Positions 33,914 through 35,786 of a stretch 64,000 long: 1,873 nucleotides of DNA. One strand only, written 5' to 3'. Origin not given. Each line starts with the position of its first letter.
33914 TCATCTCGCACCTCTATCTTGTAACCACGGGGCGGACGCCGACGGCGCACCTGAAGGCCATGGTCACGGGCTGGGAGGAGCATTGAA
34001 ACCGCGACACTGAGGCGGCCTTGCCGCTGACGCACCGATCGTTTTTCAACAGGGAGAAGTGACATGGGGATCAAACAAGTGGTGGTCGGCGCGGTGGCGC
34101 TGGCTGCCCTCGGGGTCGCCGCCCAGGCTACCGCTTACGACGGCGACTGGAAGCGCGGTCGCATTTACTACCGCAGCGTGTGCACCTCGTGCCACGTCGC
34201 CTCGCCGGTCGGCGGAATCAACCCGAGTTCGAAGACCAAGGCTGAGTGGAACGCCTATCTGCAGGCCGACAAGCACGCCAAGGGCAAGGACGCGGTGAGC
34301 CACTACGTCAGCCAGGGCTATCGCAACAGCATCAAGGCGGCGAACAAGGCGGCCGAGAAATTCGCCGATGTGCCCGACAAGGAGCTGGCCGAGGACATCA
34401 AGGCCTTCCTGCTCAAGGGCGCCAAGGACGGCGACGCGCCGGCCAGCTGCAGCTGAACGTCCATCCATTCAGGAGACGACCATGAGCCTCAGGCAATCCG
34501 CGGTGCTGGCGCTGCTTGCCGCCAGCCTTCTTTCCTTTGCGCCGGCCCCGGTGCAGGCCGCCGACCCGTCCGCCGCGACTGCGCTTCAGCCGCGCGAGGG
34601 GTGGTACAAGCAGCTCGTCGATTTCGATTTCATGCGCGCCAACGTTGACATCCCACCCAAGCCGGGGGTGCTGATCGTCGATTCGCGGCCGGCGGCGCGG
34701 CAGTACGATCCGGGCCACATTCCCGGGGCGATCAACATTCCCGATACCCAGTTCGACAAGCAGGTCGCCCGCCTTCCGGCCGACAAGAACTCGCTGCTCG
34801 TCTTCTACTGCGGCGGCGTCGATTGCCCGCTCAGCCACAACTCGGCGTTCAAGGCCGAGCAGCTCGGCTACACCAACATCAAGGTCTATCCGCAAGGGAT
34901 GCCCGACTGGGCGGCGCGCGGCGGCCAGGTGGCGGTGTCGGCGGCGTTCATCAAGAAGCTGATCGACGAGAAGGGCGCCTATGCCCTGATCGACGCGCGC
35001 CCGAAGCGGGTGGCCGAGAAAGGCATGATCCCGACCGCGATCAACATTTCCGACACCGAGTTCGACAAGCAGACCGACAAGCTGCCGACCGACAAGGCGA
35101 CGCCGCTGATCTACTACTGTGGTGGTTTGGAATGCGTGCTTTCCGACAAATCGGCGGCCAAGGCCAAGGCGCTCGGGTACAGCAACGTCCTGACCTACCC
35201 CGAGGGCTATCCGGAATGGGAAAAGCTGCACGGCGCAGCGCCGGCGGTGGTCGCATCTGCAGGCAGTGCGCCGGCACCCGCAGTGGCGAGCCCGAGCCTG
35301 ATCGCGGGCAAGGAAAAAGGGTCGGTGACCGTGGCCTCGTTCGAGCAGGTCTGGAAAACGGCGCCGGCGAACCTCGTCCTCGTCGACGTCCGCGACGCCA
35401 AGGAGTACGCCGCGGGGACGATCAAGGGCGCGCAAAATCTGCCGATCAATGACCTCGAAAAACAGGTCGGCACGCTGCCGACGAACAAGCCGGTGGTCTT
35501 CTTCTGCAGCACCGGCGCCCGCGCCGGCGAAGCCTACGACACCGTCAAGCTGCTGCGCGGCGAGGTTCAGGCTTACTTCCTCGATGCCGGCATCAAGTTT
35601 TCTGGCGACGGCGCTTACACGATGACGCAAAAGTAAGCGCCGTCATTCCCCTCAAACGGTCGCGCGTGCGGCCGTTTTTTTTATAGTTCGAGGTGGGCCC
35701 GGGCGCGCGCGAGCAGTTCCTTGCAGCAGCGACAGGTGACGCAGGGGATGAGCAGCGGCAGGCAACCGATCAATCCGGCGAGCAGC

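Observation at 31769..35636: Four-gene periplasmic sulfur-respiration operon: membrane-anchored Otr, cytochrome b, monoheme cytochrome c and triple rhodanese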

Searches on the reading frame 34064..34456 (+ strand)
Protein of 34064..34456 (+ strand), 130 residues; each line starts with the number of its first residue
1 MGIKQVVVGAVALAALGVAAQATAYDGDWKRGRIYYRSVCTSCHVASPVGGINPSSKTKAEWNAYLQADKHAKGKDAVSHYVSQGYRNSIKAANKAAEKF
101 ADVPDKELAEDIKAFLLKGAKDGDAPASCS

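Call 3: search_protein_families(library=ncbifam, proteins=[window:34064-34456:+], max_evalue=0.001)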
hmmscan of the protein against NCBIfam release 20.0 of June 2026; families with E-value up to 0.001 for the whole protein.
window:34064-34456:+ (130 aa): 0 families

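Call 4: search_protein_families(library=pfam, proteins=[window:34064-34456:+], max_evalue=0.001)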
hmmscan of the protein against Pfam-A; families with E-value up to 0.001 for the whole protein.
window:34064-34456:+ (130 aa): 1 family
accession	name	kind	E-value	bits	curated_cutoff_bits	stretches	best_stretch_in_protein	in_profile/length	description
PF13442.11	Cytochrome_CBB3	-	0.00014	22.5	27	1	28-108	2-61/68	Cytochrome C oxidase, cbb3-type, subunit III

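Call 23: search_solved_structures(query=window:34064-34456:+, show_alignments=2, max_evalue=1)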
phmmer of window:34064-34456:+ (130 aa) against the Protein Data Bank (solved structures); distinct sequences matched with E-value up to 1: 9.
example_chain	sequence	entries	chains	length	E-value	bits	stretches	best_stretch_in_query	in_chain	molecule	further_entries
8yts_A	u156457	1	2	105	0.031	18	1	7-51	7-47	Cytochrome C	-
6hwh_M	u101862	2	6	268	0.036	17.7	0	17-57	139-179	Cytochrome bc1 complex cytochrome c subunit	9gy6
8ovc_O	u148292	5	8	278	0.041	17.6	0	17-57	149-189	Cytochrome bc1 complex cytochrome c subunit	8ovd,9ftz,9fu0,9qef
6adq_C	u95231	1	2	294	0.05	17.3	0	17-57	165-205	Cytochrome bc1 complex cytochrome c subunit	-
7rh5_O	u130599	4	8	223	0.054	17.2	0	17-57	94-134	Cytochrome bc1 complex cytochrome c subunit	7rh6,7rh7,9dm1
3q3v_A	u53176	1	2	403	0.29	14.8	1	65-105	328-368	Phosphoglycerate kinase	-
2j7a_C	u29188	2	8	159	0.4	14.4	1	14-53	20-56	CYTOCHROME C QUINOL DEHYDROGENASE NRFH | NAPC/NIRT CYTOCHROME C FAMILY PROTEIN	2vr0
1h98_A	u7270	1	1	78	0.69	13.6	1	39-74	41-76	FERREDOXIN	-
1zv5_A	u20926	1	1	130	0.76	13.5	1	29-94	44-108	immunoglobulin heavy chain antibody variable domain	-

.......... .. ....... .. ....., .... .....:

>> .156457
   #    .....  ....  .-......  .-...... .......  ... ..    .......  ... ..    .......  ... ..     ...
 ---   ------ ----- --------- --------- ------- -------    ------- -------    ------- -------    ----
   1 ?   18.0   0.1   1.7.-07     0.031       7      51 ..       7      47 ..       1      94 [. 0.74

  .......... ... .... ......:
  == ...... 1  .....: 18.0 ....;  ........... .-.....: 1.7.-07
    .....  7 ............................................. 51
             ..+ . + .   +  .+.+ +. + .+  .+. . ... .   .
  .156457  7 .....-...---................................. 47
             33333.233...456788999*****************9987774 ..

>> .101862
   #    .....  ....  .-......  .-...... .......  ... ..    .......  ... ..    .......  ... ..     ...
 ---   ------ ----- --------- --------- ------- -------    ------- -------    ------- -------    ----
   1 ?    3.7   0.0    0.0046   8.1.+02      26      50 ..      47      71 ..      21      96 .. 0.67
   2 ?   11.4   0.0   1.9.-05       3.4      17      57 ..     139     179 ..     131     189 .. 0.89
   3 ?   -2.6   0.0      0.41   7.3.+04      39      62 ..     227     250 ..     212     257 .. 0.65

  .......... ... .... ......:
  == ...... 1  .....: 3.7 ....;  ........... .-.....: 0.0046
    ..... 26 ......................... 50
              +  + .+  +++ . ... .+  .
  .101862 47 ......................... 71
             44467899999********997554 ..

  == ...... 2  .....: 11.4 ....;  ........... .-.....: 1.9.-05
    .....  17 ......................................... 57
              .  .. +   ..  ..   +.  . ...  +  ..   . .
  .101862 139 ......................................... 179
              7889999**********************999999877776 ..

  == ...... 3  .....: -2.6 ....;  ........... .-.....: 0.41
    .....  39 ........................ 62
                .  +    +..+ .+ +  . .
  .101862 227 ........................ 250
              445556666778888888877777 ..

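Call 55: predict_structure(alignment_id=A2)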
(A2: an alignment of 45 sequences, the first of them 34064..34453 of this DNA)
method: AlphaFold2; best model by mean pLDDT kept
length: 130 residues; sequences in the alignment: 45
mean_pLDDT: 84.6   pTM: 0.74
mean pLDDT of the five models: 84.6, 81.7, 80.8, 79.9, 75.6
residues with pLDDT >= 90: 84; 70-90: 20; 50-70: 23; < 50: 3
segments of 3 or more residues with pLDDT < 50: none
pLDDT, mean of each block of 10 residues (from residue 1): 52 53 78 95 82 92 97 94 95 92 95 96 79
secondary structure, 60 per line:
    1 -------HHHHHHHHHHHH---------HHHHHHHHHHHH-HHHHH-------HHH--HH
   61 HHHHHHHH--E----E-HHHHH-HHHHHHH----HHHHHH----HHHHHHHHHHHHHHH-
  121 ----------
elements in order: H8-19 H29-40 H42-46 H59-68 H78-82 H84-90 H95-100 H105-119

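Call 59: fold_search(model_id=the predicted structure, library=pdb)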
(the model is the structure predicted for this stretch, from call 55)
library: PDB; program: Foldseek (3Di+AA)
matches with E <= 10: 44; with E <= 0.001: 0
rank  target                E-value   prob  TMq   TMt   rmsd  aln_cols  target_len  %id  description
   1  8uf3_A                9.3e-01  0.30  0.31  0.23   6.9        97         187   18  Structure of cytochrome c4 from Neisseria gonorrhoeae (released 2024-09-11)
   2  9krc_A                9.8e-01  0.33  0.31  0.42   7.7       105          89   15  CRYSTAL STRUCTURE OF OXIDIIZED CYTOCHROME C6 FROM SYNECHOCOCCUS ELONGATUS PCC 7942 (released 2025-01-29)
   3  1mz4                  9.8e-01  0.18  0.29  0.29   7.3       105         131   16  Crystal Structure of Cytochrome c550 from Thermosynechococcus elongatus (released 2003-09-23)
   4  6tr1_A                1.3e+00  0.25  0.30  0.42   8.1        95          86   18  Native cytochrome c6 from Thermosynechococcus elongatus in space group H3 (released 2019-12-25)
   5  4gyd_A                1.5e+00  0.23  0.29  0.40   8.1        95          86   20  Nostoc sp Cytochrome c6 (released 2013-09-11)
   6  8wb4_V                1.7e+00  0.18  0.34  0.34   6.3       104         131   22  Structure of PSII-ACPII supercomplex from cryptophyte algae (released 2024-06-05)
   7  6tsy_A                1.9e+00  0.18  0.29  0.41   8.2        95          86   18  Cytochrome c6 from Thermosynechococcus elongatus in a monoclinic space group (released 2020-01-15)
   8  4o1w_A                2.1e+00  0.15  0.27  0.39   6.9        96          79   17  Crystal Structure of Colwellia psychrerythraea cytochrome c (released 2014-04-23)
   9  4o1w_B                2.3e+00  0.15  0.26  0.39   7.0        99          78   16  Crystal Structure of Colwellia psychrerythraea cytochrome c (released 2014-04-23)
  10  9krd_C                2.4e+00  0.15  0.29  0.40   8.3        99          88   17  CRYSTAL STRUCTURE OF REDUCED CYTOCHROME C6 FROM SYNECHOCOCCUS ELONGATUS PCC 7942 (released 2025-01-29)
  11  4h0j_A                2.5e+00  0.15  0.29  0.40   8.0        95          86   19  Mutant M58C of Nostoc sp Cytochrome c6 (released 2013-09-11)
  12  4zt5_B                2.8e+00  0.02  0.14  0.05  13.6       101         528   16  Trypanosoma brucei methionyl-tRNA synthetase in complex with inhibitor (2S)-N-(3,5-dichlorobenzyl)-N'-(1H-imidazo[4,5- (released 2016-05-04)
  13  1izl_0                3.2e+00  0.10  0.29  0.31   7.2       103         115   16  Crystal Structure of Photosystem II (released 2003-01-14)
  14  1w5c_T                3.4e+00  0.12  0.34  0.33   5.9       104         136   13  Photosystem II from Thermosynechococcus elongatus (released 2004-12-21)
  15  6tr1_E                3.8e+00  0.13  0.31  0.43   8.1        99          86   19  Native cytochrome c6 from Thermosynechococcus elongatus in space group H3 (released 2019-12-25)
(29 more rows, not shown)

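Call 67: find_homologous_proteins(query=window:34064-34453:+, max_evalue=0.001)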
Query window:34064-34453:+ (130 aa): 1478 proteins with E <= 0.001 among 1620 candidates; the best 120 are listed.
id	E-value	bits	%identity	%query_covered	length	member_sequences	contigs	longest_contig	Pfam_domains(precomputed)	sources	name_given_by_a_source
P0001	2.1e-76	272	96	100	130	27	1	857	-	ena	-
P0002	5.4e-76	271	96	100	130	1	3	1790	-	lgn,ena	-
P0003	6.9e-75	267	95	100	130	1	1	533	-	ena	-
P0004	1.1e-74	267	93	100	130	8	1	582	-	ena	-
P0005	4.4e-74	265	93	100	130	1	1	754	-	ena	-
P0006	1.5e-73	263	93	100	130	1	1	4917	-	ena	-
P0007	3.1e-73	262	92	100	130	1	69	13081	-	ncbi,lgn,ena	-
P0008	4.9e-73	261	92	100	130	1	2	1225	-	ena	-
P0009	8.3e-73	260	92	100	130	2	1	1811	-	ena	-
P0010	9.0e-73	260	92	100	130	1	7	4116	-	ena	-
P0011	1.1e-72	260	91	100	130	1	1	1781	-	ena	-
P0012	1.2e-72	260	91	100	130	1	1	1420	-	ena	-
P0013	1.4e-72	260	92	100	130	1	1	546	-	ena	-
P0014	2.9e-72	259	92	100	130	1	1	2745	-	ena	-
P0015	4.7e-72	258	91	100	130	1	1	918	-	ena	-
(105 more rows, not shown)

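Call 74: search_protein_representatives(alignment_id=A2)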
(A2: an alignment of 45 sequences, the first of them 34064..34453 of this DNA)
Query: 45 sequences, 130 profile positions. Proteins with E-value up to 0.001 (for the whole library): 168; up to 1e-10: 65; up to 1e-30: 12. The best 150 are listed.
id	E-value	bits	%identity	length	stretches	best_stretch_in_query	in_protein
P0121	7.7e-63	226.5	-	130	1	1-130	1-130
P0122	4.2e-52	191.8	-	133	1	10-129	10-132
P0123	1.9e-43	163.8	-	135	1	1-130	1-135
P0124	9.5e-39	148.6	-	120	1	47-127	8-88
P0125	4.2e-37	143.2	-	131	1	48-130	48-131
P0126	4.8e-36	139.8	-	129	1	10-130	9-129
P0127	1.2e-35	138.5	-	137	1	6-129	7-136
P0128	4.0e-35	136.9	-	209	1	4-100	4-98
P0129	4.3e-34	133.5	-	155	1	21-110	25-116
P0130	5.7e-34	133.1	-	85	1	1-85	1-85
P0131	5.4e-32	126.7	-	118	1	1-80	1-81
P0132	4.8e-31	123.6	-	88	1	63-130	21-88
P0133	1.6e-30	122.0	-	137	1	10-130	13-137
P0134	9.2e-30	119.5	-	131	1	13-129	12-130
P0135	5.4e-28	113.8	-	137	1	16-89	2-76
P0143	1.7e-22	96.0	-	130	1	6-130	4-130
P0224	3.9e-06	43.1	-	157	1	13-129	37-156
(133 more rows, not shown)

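Call 76: find_encoding_contigs(protein=P0127, flank=8000, max_places=3)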
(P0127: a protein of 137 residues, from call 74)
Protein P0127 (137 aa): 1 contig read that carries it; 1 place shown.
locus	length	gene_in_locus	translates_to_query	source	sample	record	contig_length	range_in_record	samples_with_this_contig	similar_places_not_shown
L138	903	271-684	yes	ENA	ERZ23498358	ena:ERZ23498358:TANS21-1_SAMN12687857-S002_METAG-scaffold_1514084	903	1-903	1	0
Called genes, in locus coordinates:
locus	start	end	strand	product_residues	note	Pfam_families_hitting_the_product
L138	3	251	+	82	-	?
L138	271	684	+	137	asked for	-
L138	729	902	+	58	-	?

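Call 77: find_encoding_contigs(protein=P0143, flank=8000, max_places=3)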
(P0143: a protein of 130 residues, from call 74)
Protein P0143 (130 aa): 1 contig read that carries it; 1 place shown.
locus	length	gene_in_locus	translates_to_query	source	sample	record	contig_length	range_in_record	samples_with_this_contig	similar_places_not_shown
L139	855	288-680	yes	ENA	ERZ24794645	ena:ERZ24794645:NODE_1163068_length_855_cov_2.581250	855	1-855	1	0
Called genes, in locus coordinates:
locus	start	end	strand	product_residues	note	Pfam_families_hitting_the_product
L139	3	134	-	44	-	?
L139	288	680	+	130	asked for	-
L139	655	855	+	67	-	?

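Call 78: find_encoding_contigs(protein=P0224, flank=8000, max_places=3)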
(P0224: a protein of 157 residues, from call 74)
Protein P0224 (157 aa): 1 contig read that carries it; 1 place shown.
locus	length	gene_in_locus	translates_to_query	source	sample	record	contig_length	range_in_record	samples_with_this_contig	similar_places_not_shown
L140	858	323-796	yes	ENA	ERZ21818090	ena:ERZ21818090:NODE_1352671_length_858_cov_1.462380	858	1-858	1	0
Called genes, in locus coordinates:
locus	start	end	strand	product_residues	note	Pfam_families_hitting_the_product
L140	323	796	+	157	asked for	-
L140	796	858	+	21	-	?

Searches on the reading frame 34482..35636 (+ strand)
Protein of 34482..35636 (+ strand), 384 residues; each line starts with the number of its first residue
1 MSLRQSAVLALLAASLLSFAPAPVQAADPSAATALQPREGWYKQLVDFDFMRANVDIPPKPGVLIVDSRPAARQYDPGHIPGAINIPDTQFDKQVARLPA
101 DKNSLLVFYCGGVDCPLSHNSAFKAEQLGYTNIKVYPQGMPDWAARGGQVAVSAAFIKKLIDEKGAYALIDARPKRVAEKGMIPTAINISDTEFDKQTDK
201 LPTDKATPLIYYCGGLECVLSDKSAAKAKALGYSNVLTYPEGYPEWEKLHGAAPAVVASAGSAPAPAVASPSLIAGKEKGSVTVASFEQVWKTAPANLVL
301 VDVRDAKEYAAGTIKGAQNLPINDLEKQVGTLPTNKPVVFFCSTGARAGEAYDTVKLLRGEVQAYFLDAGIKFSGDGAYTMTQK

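Call 3: search_protein_families(library=ncbifam, proteins=[window:34482-35636:+], max_evalue=0.001)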
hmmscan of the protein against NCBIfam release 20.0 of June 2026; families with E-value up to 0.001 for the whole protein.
window:34482-35636:+ (384 aa): 17 families
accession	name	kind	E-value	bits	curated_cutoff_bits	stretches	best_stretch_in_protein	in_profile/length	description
NF045694.1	seleno_TsoB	exception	5.4e-35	120.5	805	3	10-160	10-166/572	rhodanese/DsbD fusion-like selenoprotein TsoB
NF006444.0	PRK08762.1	equivalog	2.5e-24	85.6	449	3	281-357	13-91/387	molybdopterin-synthase adenylyltransferase MoeB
TIGR03865.1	PQQ_CXXCW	subfamily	1.1e-19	70.9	128.05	2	91-150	103-162/167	PQQ-dependent catabolism-associated CXXCW motif protein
NF045521.1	rhoda_near_glyco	subfamily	9.4e-18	64.4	145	1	277-350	12-85/144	rhodanese homology domain-containing protein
NF041203.1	rhodanese_LYCAU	equivalog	1.2e-17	63.8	115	3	296-358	35-99/126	rhodanese-related (seleno)protein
NF005902.0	PRK07878.1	equivalog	1.1e-15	57.4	647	1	282-371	289-378/392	adenylyltransferase/sulfurtransferase MoeZ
NF007627.0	PRK10287.1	equivalog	1.8e-13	50.6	102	2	72-133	29-88/104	thiosulfate sulfurtransferase PspE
TIGR02981.1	phageshock_pspE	exception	7.3e-11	42.3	126.3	0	72-112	27-67/101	thiosulfate sulfurtransferase PspE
NF001133.1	PRK00142.1-1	equivalog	2.8e-09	36.9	170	0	294-371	118-200/229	oxygen-dependent tRNA uridine(34) hydroxylase TrhO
TIGR04271.1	ThiI_C_thiazole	equivalog_domain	3e-08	33.7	70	0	285-345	15-78/101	thiazole biosynthesis protein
NF008750.0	PRK11784.1-2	equivalog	4.2e-08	32.7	241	1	296-332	14-52/346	tRNA 2-selenouridine(34) synthase MnmH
TIGR04568.1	arch_SelU_Nterm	equivalog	1.1e-07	31.9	200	0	281-322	90-128/215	selenouridine synthase SelU-like subunit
NF001195.0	PRK00162.1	equivalog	1.3e-07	31.8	102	1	295-370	18-92/108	thiosulfate sulfurtransferase GlpE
NF005646.0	PRK07411.1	equivalog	2.6e-07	30.1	633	1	281-356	283-363/390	molybdopterin-synthase adenylyltransferase MoeB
NF033833.0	rhodan_ChrE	equivalog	6.2e-07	29.4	120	1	294-371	16-94/108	rhodanese family chromate resistance protein ChrE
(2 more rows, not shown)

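Call 4: search_protein_families(library=pfam, proteins=[window:34482-35636:+], max_evalue=0.001)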
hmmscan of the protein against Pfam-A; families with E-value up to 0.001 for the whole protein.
window:34482-35636:+ (384 aa): 1 family
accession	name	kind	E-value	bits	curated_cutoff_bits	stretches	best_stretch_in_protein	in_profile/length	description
PF00581.25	Rhodanese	-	2.4e-46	156.8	22.2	3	60-145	11-101/102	Rhodanese-like domain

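Call 22: search_solved_structures(query=window:34482-35636:+, show_alignments=2, max_evalue=0.001)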
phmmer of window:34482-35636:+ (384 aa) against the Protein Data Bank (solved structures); distinct sequences matched with E-value up to 0.001: 16.
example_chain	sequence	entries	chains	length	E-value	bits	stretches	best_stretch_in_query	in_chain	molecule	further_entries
6mxv_A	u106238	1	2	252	5.7e-11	45.3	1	168-247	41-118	Rhodanese-like family protein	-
3nhv_A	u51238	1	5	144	6.4e-08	35.3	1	46-151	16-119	BH2092 protein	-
4ocg_A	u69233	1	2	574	8.5e-08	34.9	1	276-353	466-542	FAD-dependent pyridine nucleotide-disulphide oxidoreductase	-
3nta_A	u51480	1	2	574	8.5e-08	34.9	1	276-353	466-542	FAD-dependent pyridine nucleotide-disulphide oxidoreductase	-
3d1p_A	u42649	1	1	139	2.1e-07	33.6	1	50-149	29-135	Putative thiosulfate sulfurtransferase YOR285W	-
3o3w_A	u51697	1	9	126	3.1e-07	33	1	46-148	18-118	BH2092 protein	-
1yt8_A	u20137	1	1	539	1e-06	31.3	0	63-113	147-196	thiosulfate sulfurtransferase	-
3ntd_A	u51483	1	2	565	2.1e-06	30.3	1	276-353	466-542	FAD-dependent pyridine nucleotide-disulphide oxidoreductase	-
3nt6_A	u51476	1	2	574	2.1e-06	30.3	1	276-353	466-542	FAD-dependent pyridine nucleotide-disulphide oxidoreductase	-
6k6r_A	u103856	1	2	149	8.2e-06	28.4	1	75-149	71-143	Thiosulfate sulfurtransferase RDL2, mitochondrial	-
3foj_A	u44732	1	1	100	2.7e-05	26.6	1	281-376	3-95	uncharacterized protein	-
3tp9_A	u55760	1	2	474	4.3e-05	26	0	293-352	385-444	BETA-LACTAMASE and RHODANESE DOMAIN PROTEIN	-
6bev_A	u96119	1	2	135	7.1e-05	25.3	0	283-333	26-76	Thiosulfate sulfurtransferase/rhodanese-like domain-containing protein 1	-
1t3k_A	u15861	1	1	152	0.00019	23.9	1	57-151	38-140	Dual-specificity tyrosine phosphatase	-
3icr_A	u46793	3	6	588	0.00021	23.7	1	282-373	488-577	Coenzyme A-Disulfide Reductase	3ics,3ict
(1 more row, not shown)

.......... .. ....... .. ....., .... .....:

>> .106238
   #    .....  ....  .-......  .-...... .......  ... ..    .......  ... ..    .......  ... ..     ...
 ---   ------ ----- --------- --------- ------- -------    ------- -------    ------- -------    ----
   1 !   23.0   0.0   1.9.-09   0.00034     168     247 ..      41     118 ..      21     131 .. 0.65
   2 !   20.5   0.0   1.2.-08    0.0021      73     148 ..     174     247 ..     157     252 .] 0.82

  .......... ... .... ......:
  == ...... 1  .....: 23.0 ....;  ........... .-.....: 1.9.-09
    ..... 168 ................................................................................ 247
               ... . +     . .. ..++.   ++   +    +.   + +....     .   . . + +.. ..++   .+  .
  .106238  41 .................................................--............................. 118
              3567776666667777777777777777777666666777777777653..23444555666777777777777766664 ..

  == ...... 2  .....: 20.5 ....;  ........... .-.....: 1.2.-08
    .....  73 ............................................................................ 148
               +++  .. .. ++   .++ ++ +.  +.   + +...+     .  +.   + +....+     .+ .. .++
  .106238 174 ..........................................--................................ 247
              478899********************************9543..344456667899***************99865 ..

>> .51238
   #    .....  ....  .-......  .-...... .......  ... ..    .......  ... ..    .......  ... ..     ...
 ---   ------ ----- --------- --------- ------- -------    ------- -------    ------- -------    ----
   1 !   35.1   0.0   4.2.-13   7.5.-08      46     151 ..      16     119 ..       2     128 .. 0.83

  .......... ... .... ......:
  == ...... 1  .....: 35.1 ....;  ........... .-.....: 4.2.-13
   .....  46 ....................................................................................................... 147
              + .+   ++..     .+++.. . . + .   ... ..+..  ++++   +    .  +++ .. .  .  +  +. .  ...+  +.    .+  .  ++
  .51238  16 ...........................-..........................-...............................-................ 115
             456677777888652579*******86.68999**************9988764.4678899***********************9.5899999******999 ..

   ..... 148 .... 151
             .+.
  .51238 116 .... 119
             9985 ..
